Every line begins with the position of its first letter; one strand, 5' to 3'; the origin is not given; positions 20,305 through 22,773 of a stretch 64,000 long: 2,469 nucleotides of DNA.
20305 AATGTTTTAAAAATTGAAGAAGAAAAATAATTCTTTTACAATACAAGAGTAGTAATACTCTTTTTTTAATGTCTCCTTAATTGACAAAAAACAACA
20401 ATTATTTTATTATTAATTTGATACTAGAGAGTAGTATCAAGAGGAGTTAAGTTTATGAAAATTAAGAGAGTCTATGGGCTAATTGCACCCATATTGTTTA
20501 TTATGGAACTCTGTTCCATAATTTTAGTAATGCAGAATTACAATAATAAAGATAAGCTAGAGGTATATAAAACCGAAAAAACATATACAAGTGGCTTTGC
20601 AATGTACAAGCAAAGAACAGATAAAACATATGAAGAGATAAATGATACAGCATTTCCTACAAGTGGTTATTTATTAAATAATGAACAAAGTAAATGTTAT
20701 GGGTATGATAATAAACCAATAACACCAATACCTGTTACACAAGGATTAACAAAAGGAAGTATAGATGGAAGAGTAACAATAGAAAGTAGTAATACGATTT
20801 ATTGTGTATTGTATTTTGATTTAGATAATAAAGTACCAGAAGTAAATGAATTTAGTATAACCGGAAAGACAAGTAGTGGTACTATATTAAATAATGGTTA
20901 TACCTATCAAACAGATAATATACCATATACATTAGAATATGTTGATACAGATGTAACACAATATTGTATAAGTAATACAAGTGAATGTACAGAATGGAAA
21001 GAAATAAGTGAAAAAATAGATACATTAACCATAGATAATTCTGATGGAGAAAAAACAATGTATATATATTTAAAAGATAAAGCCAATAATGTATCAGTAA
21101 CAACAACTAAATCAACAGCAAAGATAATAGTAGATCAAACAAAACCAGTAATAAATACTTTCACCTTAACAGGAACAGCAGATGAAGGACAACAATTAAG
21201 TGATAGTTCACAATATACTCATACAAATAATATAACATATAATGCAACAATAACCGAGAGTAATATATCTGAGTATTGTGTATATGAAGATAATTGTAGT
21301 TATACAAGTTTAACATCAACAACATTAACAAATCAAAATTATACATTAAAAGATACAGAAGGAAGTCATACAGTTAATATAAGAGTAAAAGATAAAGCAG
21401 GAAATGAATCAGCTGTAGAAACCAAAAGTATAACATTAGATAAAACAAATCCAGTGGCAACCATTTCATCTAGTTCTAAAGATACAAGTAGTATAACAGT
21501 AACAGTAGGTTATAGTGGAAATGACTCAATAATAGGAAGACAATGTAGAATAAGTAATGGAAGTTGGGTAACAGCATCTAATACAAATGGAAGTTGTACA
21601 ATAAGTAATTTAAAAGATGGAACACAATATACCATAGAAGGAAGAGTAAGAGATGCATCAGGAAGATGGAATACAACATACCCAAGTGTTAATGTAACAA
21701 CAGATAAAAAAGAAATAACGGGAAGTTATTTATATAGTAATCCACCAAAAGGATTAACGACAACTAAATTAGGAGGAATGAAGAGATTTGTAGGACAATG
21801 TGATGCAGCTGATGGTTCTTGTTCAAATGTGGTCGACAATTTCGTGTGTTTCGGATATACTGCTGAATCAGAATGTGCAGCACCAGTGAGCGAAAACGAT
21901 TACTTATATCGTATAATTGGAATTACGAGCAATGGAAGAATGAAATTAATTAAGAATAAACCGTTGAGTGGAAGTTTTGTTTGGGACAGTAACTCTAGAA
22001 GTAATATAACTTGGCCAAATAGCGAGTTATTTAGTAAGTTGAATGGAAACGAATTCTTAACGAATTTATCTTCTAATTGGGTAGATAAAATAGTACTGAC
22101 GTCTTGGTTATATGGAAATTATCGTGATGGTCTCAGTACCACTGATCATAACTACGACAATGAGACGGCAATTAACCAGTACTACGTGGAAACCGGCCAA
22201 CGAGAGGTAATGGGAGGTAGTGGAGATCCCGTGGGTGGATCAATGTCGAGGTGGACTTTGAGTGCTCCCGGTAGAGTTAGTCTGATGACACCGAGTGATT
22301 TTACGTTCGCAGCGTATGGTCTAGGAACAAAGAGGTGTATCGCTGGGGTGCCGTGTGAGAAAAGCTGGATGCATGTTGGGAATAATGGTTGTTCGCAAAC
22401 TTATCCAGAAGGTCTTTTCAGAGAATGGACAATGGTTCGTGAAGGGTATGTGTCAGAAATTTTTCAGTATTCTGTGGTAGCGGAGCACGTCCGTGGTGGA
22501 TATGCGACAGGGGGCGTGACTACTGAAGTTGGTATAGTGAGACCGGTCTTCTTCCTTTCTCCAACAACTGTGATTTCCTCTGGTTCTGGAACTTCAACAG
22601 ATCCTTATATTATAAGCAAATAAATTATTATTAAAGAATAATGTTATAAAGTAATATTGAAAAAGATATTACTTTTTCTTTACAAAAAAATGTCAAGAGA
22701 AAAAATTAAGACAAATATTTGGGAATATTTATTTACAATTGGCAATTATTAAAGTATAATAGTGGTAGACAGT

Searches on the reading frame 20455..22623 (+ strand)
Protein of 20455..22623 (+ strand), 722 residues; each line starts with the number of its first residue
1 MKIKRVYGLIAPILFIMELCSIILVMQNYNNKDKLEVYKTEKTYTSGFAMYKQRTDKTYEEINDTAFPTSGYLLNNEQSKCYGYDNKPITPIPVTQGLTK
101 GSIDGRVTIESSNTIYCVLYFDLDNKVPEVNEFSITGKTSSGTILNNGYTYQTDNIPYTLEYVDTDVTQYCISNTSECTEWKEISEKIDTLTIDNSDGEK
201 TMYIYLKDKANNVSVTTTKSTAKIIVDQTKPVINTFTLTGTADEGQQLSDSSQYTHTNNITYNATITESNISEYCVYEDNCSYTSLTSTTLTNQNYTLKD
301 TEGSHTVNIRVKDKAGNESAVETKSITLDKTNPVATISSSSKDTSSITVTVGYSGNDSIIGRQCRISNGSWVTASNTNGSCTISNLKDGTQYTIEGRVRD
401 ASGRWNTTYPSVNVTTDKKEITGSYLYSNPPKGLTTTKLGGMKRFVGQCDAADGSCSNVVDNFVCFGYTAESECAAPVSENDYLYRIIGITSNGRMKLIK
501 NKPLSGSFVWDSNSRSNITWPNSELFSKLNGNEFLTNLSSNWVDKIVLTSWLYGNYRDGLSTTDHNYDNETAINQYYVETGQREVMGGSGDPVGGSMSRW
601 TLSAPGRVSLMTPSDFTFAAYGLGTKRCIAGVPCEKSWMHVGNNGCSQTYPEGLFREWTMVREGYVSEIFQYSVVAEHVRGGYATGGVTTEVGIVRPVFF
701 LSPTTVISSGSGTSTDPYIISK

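Call 7: search_protein_families(library=pfam, proteins=[window:20455-22623:+])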
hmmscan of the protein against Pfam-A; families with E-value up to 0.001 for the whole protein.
window:20455-22623:+ (722 aa): 2 families
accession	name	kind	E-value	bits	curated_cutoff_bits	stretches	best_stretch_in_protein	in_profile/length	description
PF19077.6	Big_13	-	1.7e-05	25.6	27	1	238-329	9-101/102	Bacterial Ig-like domain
PF07495.19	Y_Y_Y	-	0.00017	21.9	26.6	0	368-415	18-63/65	Y_Y_Y domain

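Call 8: search_protein_families(library=ncbifam, proteins=[window:20455-22623:+])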
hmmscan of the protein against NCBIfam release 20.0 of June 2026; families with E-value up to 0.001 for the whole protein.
window:20455-22623:+ (722 aa): 1 family
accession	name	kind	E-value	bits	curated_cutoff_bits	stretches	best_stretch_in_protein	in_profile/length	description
NF047446.1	barrel_OmpL47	domain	4.4e-05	23.8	40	0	299-327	39-67/68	OmpL47-type beta-barrel domain-containing protein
